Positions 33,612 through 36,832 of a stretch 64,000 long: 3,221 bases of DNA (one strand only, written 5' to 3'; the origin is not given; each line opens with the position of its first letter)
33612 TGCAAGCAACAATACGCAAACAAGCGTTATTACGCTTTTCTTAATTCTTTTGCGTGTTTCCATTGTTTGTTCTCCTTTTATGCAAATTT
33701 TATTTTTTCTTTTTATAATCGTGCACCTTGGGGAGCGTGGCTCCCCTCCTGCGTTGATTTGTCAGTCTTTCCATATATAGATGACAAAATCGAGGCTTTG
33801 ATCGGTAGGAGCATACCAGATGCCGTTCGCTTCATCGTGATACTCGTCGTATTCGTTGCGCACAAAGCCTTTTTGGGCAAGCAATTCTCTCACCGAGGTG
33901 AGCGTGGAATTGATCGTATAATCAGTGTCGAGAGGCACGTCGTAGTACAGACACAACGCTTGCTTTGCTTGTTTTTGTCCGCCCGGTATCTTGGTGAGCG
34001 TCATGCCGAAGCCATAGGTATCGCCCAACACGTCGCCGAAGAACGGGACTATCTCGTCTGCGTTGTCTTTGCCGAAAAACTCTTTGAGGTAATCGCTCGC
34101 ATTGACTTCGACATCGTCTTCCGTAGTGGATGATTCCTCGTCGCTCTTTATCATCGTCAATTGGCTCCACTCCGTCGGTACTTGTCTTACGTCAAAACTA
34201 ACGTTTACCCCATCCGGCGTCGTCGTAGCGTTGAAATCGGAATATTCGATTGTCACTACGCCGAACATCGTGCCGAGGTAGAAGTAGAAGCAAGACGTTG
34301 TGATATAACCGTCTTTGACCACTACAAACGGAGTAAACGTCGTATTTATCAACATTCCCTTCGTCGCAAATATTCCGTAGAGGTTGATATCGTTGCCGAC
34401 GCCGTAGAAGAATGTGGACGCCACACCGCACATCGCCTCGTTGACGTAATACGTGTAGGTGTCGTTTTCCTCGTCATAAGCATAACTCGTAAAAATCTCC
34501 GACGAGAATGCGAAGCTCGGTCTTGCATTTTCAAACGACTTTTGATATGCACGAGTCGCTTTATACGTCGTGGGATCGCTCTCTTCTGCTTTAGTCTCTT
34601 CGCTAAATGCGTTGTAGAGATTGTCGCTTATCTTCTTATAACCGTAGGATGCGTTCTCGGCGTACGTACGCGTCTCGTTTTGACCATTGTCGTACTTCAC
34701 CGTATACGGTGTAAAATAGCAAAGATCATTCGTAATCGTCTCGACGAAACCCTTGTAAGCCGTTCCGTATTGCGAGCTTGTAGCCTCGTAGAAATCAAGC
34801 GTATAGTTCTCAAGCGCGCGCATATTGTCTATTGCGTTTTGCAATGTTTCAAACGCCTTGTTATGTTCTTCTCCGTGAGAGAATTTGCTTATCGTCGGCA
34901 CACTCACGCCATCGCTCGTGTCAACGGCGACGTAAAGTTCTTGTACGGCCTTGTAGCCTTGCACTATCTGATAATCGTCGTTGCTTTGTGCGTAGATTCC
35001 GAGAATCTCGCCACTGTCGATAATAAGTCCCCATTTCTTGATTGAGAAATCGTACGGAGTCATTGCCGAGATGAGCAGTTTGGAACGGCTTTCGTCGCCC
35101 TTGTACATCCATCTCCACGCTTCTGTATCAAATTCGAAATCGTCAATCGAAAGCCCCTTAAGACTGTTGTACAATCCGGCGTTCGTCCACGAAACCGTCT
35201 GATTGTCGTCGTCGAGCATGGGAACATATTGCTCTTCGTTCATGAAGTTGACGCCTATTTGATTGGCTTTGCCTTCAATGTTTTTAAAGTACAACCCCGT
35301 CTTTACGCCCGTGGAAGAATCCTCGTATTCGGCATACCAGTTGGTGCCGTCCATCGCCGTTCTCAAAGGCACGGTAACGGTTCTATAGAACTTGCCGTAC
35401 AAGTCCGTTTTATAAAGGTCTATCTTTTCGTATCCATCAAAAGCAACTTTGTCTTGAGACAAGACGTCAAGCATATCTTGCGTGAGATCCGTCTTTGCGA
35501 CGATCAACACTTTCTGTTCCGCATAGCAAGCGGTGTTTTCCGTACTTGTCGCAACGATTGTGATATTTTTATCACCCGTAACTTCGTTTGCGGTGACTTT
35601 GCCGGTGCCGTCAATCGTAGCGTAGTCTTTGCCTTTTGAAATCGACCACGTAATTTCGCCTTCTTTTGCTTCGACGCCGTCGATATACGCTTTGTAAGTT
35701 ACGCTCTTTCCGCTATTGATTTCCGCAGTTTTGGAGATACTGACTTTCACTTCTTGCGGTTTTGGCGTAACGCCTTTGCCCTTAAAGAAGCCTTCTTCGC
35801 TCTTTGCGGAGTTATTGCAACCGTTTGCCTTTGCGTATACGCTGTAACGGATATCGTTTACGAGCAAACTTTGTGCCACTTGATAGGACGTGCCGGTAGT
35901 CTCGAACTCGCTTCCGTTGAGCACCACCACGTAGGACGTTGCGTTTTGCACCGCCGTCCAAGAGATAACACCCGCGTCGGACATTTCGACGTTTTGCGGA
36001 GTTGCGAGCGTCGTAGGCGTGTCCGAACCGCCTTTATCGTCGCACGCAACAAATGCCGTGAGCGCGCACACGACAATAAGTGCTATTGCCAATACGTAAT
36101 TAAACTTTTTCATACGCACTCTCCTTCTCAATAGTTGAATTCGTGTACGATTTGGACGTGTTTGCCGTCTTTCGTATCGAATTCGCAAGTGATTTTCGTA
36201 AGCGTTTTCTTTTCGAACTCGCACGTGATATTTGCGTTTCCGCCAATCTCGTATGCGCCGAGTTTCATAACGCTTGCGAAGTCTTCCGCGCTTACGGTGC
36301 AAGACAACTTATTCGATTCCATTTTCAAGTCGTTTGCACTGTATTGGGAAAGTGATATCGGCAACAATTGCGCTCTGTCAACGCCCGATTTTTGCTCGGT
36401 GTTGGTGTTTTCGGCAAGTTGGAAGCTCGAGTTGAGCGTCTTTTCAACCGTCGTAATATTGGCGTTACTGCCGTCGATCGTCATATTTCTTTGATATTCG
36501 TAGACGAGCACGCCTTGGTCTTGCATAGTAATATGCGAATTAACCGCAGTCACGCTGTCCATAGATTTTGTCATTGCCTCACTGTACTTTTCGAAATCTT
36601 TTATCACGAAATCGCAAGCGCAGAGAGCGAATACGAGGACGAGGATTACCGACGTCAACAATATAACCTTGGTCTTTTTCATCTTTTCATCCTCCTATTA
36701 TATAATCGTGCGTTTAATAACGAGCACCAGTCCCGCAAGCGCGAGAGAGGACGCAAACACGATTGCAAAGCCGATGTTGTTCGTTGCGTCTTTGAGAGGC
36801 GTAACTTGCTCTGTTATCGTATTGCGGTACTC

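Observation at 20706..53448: Unidirectional locus of about 32.6 kb coupling a giant S8 protease, five large lipoproteins and an Opp importer: candidate lipoprotein-tethered protein-foraging or adhesion system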

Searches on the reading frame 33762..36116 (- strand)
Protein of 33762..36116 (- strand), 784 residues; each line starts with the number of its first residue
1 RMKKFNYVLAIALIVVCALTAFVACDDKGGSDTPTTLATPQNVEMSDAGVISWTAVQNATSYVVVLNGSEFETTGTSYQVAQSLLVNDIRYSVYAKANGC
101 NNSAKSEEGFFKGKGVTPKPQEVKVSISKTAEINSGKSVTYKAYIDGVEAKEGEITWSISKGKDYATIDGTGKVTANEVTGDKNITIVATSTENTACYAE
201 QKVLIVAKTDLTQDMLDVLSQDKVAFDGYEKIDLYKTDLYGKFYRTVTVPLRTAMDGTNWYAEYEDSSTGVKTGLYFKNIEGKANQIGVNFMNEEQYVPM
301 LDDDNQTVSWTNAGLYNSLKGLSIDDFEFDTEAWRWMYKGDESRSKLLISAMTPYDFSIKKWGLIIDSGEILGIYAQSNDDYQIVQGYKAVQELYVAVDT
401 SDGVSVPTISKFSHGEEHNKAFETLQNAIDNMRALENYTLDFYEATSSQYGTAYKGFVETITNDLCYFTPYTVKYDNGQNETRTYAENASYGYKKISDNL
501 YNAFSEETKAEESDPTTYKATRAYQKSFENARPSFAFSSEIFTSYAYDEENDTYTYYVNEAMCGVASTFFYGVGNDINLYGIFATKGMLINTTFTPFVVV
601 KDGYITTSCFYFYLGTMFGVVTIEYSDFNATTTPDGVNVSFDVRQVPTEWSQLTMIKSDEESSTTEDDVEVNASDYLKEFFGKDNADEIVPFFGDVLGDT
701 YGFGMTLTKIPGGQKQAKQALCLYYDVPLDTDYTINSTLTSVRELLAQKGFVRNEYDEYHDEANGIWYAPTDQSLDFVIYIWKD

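Call 4: search_protein_families(library=pfam, proteins=[window:33762-36116:-], max_evalue=0.01)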
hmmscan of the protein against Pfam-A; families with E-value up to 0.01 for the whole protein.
window:33762-36116:- (784 aa): 2 families
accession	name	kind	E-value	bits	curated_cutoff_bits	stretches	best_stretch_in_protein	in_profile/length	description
PF02368.24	Big_2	-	8.4e-07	29.3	22.8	1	125-194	5-74/79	Bacterial Ig-like domain (group 2)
PF20578.4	aBig_2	-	0.0074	16.5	27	0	131-208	13-88/89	Atrophied bacterial Ig domain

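Call 28: search_protein_families(library=ncbifam, proteins=[window:33762-36116:-], max_evalue=0.01)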
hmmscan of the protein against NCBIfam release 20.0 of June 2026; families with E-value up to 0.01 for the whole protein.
window:33762-36116:- (784 aa): 0 families

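Call 34: find_related_loci(query=A2, collection=genome_contigs, flank=10000)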
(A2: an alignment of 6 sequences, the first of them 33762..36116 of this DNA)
Query A2 (784 aa) in genome_contigs; peptide patterns used: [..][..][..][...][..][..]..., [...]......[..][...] (x = any residue, [..] = any of these).
163 stretches matched a pattern; 87 encode a relative of the query (tblastn E <= 1e-3); the best 80 are kept; 80 distinct loci.
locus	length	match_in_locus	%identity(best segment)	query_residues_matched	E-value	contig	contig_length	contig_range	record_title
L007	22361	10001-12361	79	1-784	0e+0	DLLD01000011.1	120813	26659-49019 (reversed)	MAG TPA_asm: Christensenella sp. UBA7571 UBA7571_contig_82, whole genome shotgun sequence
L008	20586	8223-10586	77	1-784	0e+0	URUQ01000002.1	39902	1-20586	uncultured Clostridiales bacterium isolate UMGS1366 genome assembly, contig: NODE_85_length_39902_cov_7.009135, whole ge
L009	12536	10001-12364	76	1-784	0e+0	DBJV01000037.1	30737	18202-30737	MAG TPA_asm: Christensenella sp. UBA767 UBA767_contig_2761, whole genome shotgun sequence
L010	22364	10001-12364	75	1-784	0e+0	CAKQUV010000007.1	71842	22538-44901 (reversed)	MAG: uncultured Clostridia bacterium isolate REFINED_METABAT215_TOP10_CONTIGS_1500_ASSEMBLY_K77_MERGED__Hadza_PheChl_Fib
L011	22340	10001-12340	69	2-784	0e+0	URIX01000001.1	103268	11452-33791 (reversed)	uncultured Clostridiales bacterium isolate UMGS1042 genome assembly, contig: NODE_4_length_103268_cov_4.87257, whole gen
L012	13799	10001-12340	69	2-784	0e+0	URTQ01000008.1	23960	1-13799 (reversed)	uncultured Clostridiales bacterium isolate UMGS1331 genome assembly, contig: NODE_95_length_23960_cov_5.551182, whole ge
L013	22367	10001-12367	66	2-784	0e+0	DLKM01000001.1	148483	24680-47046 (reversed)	MAG TPA_asm: Christensenella sp. UBA7588 UBA7588_contig_21, whole genome shotgun sequence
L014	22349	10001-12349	62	2-784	0e+0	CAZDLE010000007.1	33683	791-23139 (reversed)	MAG TPA_asm: uncultured Oscillospiraceae bacterium isolate SRP350583_co4_270 genome assembly, contig: NODE_1195_length_3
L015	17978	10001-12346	61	2-784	0e+0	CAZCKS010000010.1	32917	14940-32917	MAG TPA_asm: uncultured Bacteroides sp. isolate SRP225648_co1_549 genome assembly, contig: NODE_2704_length_32917_cov_49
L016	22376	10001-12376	60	2-783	0e+0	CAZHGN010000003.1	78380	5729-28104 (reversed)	MAG TPA_asm: uncultured Acidiphilium sp. isolate SRP350583_co2_391 genome assembly, contig: NODE_313_length_78380_cov_11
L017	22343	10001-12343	61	2-784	0e+0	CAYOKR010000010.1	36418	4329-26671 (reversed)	MAG TPA_asm: uncultured Oscillospiraceae bacterium isolate SRP225648_co1_933 genome assembly, contig: NODE_2239_length_3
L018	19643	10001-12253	49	21-783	0e+0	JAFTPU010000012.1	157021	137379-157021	MAG: Clostridia bacterium isolate RGIG4039 Roe_deer_Cecum-5__c524033, whole genome shotgun sequence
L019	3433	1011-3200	50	37-783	0e+0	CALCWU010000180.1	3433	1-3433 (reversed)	MAG TPA_asm: uncultured Mollicutes bacterium isolate SRR1747056_bin.77_CONCOCT_v1.1_MAG genome assembly, contig: ERZ8082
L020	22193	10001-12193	50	37-783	0e+0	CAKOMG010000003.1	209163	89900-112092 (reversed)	MAG: uncultured Bacilli bacterium isolate REFINED_METABAT215_TOP10_CONTIGS_1500_ASSEMBLY_K77_MERGED__Hadza_MoBio_hadza-A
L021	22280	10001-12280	46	8-784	0e+0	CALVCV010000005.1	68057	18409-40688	MAG: uncultured Bacilli bacterium isolate BRZ_BF__bin145 genome assembly, contig: BRZ_BF__NODE_549_length_68057_cov_11.3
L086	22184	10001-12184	54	41-783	0e+0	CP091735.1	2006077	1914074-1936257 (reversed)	MAG: Clostridium sp. isolate nC29_bin.1.fa chromosome, complete genome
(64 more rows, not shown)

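Call 95: search_protein_representatives(protein=window:33762-36116:-)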
Query: 784 residues. Proteins with E-value up to 0.001 (for the whole library): 423; up to 1e-10: 151; up to 1e-30: 72. The best 150 are listed.
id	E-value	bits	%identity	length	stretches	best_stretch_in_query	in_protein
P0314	2.6e-199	680.7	47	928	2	35-783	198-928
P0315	1.7e-198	678.0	47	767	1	9-782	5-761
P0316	2.2e-193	661.1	46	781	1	10-784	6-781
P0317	8.6e-192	655.9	44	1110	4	35-784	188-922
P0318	9.2e-184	629.3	54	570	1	213-783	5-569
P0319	1.2e-181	622.3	46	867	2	36-782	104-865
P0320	1.7e-181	621.8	46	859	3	8-684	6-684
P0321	4.2e-181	620.5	44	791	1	9-782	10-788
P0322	1.5e-178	612.1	44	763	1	12-782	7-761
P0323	4.9e-178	610.4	45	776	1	2-783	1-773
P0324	1.1e-177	609.2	45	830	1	121-783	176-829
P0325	1.6e-175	602.0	45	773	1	29-783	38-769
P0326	2.4e-174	598.2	44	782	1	11-783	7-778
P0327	3.3e-174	597.7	42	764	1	12-782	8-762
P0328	3.1e-173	594.5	43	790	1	8-783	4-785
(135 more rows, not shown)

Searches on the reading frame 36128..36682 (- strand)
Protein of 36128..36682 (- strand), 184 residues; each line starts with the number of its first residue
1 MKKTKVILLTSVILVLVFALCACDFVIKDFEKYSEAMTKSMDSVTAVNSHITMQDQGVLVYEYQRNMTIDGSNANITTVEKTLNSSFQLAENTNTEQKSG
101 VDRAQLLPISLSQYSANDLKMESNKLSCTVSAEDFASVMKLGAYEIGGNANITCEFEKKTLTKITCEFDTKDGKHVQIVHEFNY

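Call 4: search_protein_families(library=pfam, proteins=[window:36128-36682:-], max_evalue=0.01)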
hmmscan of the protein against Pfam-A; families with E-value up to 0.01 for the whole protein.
window:36128-36682:- (184 aa): 1 family
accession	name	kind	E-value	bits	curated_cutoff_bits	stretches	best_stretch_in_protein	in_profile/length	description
PF15957.10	Comm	-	0.0053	17.4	27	1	7-56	14-63/110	Commissureless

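Call 28: search_protein_families(library=ncbifam, proteins=[window:36128-36682:-], max_evalue=0.01)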
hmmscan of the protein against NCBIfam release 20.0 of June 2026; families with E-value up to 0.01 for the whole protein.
window:36128-36682:- (184 aa): 0 families

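Call 63: search_solved_structures(query=A3, max_evalue=10)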
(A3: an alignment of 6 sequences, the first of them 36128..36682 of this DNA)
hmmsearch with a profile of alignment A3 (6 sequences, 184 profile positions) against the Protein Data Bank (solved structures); distinct sequences matched with E-value up to 10: 12.
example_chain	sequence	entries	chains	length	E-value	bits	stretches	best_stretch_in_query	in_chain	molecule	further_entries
6o30_A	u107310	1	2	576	0.22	14.5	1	8-68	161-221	Lipid A export ATP-binding/permease protein MsbA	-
6bl6_A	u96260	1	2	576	0.22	14.5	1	8-68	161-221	Lipid A export ATP-binding/permease protein MsbA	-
3b5y_A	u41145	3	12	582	0.22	14.5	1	8-68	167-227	Lipid A export ATP-binding/permease protein msbA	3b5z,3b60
9fuz_B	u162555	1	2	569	0.24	14.4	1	8-68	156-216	ATP-dependent lipid A-core flippase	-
3b5w_A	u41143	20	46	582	0.25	14.3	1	8-68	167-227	Lipid A export ATP-binding/permease protein msbA | ATP-dependent lipid A-core flippase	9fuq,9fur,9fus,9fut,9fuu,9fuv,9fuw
6bpl_A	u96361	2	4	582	0.25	14.3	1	8-68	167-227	Lipid A export ATP-binding/permease protein MsbA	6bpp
7ph2_A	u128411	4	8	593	0.25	14.3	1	8-68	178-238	ATP-dependent lipid A-core flippase | ATP-binding transport protein multicopy suppressor of htrB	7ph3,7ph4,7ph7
8dmm_A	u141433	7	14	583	0.25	14.3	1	8-68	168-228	ATP-binding transport protein MsbA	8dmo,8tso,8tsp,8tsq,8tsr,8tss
7bcw_A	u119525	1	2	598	0.26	14.3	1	8-68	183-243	ATP-dependent lipid A-core flippase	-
7sel_A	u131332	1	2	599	0.26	14.3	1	8-68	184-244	ATP-dependent lipid A-core flippase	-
6uz2_A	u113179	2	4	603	0.26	14.2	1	8-68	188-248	Lipid A export ATP-binding/permease protein MsbA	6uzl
5ttp_A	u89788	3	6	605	0.26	14.2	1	8-68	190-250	Lipid A export ATP-binding/permease protein MsbA | ATP-dependent lipid A-core flippase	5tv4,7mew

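Call 98: search_protein_families(library=pfam, proteins=[window:36128-36682:-], max_evalue=5)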
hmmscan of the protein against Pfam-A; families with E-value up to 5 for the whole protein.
window:36128-36682:- (184 aa): 2 families
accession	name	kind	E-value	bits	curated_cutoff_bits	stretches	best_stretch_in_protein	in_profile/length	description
PF15957.10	Comm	-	0.0053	17.4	27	1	7-56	14-63/110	Commissureless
PF16339.10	DUF4969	-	0.11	13.3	31.4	1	1-42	1-40/79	Domain of unknown function (DUF4969)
